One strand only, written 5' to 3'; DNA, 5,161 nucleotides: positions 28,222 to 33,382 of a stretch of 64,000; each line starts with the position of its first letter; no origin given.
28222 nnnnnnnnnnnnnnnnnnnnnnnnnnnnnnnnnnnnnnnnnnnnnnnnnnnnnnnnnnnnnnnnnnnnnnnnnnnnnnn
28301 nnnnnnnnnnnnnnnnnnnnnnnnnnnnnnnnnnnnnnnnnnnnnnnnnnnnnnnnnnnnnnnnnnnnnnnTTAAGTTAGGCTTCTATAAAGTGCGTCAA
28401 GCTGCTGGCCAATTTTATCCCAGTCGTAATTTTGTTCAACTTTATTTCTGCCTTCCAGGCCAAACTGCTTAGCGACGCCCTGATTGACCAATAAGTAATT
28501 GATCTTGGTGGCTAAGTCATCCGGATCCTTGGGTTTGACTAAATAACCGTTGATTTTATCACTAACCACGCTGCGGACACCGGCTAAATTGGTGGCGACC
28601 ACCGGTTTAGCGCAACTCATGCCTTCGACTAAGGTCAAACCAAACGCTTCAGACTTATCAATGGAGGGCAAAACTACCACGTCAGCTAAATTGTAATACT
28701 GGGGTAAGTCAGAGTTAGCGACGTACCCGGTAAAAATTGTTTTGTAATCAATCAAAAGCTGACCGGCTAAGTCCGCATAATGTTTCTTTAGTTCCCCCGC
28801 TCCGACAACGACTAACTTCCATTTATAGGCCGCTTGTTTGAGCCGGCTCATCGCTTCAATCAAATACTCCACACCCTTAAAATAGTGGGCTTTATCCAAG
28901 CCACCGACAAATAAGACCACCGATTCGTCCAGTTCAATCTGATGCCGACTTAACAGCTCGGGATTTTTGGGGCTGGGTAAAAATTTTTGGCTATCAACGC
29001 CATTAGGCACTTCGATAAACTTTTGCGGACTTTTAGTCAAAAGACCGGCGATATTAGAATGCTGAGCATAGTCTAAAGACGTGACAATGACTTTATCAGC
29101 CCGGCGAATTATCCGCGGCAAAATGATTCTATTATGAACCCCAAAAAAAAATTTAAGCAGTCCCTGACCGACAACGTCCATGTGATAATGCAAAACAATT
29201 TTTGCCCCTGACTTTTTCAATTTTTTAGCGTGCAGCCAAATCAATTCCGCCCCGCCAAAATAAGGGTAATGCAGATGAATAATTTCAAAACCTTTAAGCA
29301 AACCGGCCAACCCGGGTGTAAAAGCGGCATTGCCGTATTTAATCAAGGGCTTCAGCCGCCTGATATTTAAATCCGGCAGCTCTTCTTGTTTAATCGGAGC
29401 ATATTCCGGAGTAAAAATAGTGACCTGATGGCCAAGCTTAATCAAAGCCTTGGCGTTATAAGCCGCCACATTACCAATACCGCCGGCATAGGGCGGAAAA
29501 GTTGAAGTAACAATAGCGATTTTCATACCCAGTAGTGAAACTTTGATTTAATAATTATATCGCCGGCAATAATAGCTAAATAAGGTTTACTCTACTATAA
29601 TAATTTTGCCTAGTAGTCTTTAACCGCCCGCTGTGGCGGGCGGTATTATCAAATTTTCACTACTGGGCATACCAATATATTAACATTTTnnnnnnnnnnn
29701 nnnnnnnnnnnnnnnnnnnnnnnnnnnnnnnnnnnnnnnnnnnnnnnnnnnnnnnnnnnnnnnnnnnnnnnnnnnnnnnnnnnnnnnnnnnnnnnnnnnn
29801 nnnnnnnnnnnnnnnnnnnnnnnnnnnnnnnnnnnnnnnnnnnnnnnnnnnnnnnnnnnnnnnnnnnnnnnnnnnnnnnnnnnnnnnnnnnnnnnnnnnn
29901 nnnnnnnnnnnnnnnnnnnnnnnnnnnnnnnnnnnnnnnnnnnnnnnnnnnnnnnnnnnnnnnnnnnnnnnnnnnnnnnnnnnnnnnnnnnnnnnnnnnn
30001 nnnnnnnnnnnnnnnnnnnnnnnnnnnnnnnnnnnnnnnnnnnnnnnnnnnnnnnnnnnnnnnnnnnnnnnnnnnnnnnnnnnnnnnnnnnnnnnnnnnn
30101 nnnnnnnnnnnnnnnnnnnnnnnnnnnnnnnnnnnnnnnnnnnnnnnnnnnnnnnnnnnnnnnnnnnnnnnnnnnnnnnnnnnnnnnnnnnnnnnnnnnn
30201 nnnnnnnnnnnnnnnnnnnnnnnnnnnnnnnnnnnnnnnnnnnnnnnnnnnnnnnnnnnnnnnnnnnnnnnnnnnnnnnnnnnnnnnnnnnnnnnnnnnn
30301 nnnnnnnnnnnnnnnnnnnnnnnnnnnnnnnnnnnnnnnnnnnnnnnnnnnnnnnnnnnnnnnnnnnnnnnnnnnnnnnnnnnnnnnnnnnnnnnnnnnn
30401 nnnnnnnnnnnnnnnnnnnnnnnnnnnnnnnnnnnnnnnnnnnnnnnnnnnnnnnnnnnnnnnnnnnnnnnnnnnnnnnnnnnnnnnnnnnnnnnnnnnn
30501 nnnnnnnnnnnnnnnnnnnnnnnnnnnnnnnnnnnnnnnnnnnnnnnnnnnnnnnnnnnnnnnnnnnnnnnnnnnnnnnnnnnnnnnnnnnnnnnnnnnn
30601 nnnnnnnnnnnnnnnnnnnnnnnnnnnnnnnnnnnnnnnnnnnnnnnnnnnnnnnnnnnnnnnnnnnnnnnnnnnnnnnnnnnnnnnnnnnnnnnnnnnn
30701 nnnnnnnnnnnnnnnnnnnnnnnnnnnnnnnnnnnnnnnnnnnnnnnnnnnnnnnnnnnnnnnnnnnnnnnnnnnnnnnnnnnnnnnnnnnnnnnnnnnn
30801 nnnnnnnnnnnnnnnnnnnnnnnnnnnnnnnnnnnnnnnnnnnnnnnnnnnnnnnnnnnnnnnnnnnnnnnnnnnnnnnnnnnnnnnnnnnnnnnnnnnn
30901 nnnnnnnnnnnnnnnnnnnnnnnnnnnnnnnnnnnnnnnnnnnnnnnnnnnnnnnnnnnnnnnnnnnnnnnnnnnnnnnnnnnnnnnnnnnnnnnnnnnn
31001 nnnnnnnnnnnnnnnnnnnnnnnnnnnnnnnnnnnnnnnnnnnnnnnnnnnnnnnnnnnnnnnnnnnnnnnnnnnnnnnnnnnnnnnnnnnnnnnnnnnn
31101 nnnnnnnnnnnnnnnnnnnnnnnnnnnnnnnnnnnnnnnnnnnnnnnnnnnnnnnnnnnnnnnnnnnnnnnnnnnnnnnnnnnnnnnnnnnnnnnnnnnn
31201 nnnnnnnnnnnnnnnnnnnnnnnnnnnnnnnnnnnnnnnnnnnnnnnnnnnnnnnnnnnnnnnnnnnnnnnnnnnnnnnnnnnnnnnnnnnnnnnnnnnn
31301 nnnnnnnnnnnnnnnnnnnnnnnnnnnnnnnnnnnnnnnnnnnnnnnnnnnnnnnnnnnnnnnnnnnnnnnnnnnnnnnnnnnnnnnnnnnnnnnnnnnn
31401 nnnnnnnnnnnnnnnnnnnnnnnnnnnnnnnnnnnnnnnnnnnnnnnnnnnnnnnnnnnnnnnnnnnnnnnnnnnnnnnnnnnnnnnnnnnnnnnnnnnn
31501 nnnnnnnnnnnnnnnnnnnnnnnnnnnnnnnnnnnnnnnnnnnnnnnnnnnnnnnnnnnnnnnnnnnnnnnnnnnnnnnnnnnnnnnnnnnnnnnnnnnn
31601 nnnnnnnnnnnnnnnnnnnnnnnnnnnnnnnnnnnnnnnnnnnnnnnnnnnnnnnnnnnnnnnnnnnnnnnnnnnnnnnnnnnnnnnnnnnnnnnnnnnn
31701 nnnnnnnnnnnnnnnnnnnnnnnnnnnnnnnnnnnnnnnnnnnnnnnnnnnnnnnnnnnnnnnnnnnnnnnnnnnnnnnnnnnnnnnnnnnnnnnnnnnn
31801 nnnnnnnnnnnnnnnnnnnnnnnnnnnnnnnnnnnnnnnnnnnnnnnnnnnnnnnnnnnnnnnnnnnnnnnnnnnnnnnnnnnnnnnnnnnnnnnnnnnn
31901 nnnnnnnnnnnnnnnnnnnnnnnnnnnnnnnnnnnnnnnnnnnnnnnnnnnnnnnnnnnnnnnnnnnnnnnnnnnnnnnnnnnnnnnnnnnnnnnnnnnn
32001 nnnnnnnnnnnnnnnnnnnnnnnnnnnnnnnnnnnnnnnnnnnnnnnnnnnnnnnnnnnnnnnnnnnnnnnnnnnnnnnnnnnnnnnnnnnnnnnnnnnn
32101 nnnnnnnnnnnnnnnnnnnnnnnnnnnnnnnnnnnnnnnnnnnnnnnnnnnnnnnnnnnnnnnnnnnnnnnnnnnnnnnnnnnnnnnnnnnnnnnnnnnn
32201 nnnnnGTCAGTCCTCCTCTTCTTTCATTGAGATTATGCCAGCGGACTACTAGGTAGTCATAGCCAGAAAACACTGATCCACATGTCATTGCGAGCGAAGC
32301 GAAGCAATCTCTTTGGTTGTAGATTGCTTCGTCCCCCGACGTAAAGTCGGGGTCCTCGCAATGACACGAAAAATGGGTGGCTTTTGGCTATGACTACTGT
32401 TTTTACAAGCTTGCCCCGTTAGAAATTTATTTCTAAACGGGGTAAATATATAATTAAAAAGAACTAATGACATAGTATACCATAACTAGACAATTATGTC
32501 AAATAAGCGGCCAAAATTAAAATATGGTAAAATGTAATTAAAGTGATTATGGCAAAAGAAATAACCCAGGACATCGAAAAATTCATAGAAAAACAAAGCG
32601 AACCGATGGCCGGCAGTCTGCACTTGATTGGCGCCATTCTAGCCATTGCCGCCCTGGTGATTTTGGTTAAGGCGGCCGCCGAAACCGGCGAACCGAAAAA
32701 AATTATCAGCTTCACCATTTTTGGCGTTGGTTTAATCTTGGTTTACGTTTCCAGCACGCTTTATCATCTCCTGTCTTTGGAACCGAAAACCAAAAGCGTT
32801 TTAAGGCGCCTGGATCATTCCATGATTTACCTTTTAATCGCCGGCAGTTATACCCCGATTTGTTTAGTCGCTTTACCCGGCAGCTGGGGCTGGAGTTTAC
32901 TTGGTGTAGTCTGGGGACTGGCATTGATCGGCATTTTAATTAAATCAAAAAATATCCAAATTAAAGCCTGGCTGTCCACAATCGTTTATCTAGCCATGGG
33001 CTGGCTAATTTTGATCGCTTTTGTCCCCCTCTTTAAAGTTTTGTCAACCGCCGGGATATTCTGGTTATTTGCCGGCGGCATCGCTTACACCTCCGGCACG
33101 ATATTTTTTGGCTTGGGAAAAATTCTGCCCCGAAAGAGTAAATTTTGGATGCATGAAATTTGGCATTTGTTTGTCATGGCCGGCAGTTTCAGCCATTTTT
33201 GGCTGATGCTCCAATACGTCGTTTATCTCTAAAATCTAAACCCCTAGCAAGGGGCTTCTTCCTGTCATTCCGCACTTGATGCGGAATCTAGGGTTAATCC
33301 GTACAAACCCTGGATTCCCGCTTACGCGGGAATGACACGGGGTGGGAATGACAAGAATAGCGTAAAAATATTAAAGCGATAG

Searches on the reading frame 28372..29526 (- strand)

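Call 65: search_protein_families(library=pfam, proteins=[window:28372-29526:-], max_evalue=0.001)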
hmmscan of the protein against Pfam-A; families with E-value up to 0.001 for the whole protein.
window:28372-29526:- (384 aa): 7 families
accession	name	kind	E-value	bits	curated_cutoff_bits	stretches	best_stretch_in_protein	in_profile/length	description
PF00534.26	Glycos_transf_1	-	6.9e-42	143.3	26.4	1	193-361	7-171/172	Glycosyl transferases group 1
PF13692.12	Glyco_trans_1_4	-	3.5e-37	128.3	27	1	202-346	2-140/142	Glycosyl transferases group 1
PF13439.12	Glyco_transf_4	-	6.6e-19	69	28.5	1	15-180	2-169/170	Glycosyltransferase Family 4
PF13579.12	Glyco_trans_4_4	-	2.1e-14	54.6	29.7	1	15-156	1-141/158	Glycosyl transferase 4-like domain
PF20706.3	GT4-conflict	-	7.9e-10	38.7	26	1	177-375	172-384/385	Family 4 Glycosyltransferase in conflict systems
PF13524.12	Glyco_trans_1_2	-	7.2e-09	36.2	25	1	223-376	6-142/144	Glycosyl transferase-like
PF08323.17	Glyco_transf_5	-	1.3e-07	32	22.7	1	2-89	1-90/239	Starch synthase catalytic domain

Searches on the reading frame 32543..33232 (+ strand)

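Call 65: search_protein_families(library=pfam, proteins=[window:32543-33232:+], max_evalue=0.001)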
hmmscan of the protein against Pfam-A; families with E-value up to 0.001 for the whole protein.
window:32543-33232:+ (229 aa): 1 family
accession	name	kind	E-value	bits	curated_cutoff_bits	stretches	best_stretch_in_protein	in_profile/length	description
PF03006.26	HlyIII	-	2.2e-48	165.3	26.2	1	18-219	4-224/224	Haemolysin-III related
